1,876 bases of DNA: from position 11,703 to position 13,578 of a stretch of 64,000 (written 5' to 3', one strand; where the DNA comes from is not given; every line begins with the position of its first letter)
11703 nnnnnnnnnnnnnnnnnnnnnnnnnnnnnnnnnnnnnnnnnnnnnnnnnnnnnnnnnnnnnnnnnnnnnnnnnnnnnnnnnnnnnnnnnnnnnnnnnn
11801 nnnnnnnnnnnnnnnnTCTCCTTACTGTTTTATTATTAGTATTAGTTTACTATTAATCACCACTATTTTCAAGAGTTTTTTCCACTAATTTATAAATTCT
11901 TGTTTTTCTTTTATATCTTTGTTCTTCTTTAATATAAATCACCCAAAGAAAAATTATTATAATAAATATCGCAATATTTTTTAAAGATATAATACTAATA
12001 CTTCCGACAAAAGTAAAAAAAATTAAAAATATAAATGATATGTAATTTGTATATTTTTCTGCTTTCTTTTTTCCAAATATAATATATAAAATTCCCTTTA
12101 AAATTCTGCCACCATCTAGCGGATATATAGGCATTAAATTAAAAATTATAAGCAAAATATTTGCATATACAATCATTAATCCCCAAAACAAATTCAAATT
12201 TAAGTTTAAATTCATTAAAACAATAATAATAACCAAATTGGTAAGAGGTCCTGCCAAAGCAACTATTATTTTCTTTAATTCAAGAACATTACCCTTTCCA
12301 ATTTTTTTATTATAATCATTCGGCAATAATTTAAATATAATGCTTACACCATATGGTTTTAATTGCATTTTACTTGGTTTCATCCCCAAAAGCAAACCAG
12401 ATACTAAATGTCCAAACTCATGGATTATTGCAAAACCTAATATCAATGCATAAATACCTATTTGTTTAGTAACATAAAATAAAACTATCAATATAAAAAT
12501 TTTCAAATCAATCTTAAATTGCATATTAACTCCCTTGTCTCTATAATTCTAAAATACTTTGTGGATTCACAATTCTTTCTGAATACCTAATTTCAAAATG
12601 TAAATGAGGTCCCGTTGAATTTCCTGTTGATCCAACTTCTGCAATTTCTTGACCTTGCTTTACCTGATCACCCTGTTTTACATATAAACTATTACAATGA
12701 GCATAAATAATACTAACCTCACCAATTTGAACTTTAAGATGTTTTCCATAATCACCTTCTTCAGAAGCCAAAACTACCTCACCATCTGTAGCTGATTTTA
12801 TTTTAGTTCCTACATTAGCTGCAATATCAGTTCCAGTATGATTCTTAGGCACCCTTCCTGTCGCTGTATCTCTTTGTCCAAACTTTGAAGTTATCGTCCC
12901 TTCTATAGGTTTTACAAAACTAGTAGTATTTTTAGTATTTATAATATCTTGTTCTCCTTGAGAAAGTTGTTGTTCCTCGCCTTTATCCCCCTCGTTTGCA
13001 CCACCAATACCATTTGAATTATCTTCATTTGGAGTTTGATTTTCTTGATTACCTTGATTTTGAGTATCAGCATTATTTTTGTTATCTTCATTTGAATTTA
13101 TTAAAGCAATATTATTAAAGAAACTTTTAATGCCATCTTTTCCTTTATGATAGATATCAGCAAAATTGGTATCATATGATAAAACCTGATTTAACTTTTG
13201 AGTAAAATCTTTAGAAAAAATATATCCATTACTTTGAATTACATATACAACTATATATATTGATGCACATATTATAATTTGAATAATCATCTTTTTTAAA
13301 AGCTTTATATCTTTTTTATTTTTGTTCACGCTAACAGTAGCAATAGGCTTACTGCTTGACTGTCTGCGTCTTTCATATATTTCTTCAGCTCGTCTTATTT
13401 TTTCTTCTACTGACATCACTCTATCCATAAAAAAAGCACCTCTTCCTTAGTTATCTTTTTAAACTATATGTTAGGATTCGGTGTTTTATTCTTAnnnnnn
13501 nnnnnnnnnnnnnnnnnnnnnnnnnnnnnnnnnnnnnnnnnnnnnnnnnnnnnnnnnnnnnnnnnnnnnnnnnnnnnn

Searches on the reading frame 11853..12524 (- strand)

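Call 11: search_protein_families(library=pfam, proteins=[window:11853-12524:-], max_evalue=0.001)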
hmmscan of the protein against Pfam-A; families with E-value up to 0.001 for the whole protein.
window:11853-12524:- (223 aa): 1 family
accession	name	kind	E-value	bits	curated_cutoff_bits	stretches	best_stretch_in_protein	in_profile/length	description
PF02163.28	Peptidase_M50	-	1.7e-15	57.4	27.2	2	110-169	159-217/221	Peptidase family M50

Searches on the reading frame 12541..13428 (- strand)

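Call 11: search_protein_families(library=pfam, proteins=[window:12541-13428:-], max_evalue=0.001)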
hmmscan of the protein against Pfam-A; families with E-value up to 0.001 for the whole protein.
window:12541-13428:- (295 aa): 1 family
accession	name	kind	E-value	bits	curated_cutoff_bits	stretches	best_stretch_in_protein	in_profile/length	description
PF01551.29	Peptidase_M23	-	1.9e-30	105.3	28.7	1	196-289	2-96/96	Peptidase family M23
